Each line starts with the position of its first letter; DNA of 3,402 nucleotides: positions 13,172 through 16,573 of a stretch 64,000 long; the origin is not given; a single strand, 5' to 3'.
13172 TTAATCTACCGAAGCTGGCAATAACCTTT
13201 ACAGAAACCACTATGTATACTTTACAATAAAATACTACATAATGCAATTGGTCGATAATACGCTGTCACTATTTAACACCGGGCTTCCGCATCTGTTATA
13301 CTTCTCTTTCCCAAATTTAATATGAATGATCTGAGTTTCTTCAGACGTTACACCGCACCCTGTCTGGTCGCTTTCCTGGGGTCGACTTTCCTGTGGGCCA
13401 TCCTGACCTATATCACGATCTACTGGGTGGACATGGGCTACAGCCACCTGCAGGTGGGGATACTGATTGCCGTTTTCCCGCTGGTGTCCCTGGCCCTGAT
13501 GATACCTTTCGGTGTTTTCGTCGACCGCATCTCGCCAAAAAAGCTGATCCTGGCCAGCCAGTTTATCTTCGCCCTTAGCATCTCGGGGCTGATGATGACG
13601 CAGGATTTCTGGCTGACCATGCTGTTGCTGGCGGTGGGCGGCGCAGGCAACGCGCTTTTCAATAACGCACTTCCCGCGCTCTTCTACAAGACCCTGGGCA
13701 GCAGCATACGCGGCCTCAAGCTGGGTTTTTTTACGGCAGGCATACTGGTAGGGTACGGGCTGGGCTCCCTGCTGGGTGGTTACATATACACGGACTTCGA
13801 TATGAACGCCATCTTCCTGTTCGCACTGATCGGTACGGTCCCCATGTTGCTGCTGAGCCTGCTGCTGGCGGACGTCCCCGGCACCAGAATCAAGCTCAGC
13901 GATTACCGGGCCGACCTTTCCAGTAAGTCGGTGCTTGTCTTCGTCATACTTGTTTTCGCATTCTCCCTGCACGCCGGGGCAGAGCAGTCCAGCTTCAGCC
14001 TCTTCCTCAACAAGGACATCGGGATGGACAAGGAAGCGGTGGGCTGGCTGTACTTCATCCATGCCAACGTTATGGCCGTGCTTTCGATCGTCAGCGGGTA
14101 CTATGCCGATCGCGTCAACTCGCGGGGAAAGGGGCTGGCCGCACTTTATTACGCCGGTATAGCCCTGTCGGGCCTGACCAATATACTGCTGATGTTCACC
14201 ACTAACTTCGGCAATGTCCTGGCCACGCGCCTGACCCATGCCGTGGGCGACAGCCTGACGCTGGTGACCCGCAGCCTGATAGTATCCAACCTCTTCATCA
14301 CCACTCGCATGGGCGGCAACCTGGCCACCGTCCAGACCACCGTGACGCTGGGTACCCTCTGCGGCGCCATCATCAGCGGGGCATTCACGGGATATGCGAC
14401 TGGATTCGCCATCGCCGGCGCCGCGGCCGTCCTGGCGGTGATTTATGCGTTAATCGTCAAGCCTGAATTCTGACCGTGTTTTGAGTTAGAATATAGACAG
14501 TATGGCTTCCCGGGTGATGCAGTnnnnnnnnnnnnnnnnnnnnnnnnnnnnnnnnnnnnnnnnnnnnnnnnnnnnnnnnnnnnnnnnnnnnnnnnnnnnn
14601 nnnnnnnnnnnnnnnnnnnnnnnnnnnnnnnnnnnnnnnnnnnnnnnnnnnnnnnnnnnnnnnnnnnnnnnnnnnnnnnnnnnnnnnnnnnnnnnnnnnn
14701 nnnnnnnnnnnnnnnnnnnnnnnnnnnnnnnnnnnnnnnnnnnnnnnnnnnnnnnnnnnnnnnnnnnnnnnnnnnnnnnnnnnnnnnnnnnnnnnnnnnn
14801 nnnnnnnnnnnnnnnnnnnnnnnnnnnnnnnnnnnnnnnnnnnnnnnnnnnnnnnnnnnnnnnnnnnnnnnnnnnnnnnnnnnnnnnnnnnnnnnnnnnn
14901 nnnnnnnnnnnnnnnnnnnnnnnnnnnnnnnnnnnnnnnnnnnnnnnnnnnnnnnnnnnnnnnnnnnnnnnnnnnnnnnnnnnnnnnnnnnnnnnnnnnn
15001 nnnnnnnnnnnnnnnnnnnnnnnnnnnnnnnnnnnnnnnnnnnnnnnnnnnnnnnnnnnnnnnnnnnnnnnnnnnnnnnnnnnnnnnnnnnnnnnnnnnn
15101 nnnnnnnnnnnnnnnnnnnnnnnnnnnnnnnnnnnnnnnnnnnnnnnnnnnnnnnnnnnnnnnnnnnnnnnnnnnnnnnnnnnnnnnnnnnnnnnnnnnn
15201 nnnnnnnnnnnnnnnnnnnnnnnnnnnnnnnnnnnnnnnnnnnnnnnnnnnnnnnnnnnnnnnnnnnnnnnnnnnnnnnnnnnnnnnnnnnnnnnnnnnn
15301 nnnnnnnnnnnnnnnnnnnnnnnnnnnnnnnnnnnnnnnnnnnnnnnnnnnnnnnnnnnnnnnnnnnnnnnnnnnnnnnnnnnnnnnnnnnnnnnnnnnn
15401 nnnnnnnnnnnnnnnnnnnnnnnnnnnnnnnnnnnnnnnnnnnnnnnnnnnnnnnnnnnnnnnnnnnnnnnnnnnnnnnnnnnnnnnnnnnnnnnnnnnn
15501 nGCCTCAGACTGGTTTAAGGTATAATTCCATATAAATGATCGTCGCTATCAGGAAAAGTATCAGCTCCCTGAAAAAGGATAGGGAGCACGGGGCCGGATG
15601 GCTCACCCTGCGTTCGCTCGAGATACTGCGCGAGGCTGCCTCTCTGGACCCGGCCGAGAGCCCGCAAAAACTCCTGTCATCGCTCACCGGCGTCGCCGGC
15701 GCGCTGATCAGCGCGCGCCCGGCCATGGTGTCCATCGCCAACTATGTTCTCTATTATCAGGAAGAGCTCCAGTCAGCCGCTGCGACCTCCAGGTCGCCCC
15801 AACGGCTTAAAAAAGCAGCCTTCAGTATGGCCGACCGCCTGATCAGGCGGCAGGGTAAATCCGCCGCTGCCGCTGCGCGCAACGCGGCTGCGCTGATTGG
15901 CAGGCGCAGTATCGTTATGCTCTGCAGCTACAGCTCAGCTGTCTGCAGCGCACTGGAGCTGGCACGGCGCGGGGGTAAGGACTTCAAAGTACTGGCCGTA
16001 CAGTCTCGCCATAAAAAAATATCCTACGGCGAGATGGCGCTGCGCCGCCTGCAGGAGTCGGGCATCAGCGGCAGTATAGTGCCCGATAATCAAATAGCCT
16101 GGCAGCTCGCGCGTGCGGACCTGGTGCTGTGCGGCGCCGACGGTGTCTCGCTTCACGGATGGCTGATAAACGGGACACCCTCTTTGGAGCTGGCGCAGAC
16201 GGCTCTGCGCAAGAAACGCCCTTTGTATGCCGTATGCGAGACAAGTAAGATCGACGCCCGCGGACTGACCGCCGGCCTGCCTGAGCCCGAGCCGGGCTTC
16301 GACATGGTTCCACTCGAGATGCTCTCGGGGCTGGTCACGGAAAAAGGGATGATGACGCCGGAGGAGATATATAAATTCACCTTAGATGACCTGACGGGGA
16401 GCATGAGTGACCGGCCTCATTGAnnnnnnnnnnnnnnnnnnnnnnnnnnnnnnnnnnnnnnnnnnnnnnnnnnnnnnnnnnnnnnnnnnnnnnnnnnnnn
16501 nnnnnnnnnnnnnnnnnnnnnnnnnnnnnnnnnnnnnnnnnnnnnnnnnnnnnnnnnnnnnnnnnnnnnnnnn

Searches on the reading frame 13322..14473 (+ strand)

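Call 73: search_protein_families(library=pfam, proteins=[window:13322-14473:+], max_evalue=0.01)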
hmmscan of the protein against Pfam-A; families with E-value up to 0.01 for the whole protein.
window:13322-14473:+ (383 aa): 2 families
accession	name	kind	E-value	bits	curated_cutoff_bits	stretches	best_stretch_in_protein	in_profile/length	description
PF07690.21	MFS_1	-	4.3e-40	138.1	33.4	2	15-272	3-272/347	Major Facilitator Superfamily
PF12832.13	MFS_1_like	-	1e-10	41.7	25.2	1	13-167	217-373/373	MFS_1 like family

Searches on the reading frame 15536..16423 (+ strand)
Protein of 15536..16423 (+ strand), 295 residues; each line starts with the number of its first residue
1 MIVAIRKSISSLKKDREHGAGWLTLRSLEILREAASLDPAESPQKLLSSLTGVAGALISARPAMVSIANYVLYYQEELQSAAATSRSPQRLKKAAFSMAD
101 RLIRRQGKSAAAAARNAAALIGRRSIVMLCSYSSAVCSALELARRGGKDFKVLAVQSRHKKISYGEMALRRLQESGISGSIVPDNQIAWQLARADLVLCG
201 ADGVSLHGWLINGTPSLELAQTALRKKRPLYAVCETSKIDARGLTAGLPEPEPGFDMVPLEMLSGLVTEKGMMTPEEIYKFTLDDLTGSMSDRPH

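Call 73: search_protein_families(library=pfam, proteins=[window:15536-16423:+], max_evalue=0.01)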
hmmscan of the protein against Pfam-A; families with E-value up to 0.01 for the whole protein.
window:15536-16423:+ (295 aa): 1 family
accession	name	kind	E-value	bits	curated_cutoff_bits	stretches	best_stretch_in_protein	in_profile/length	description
PF01008.23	IF-2B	-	4.6e-34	118.4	22.4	1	17-242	2-223/280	Initiation factor 2 subunit family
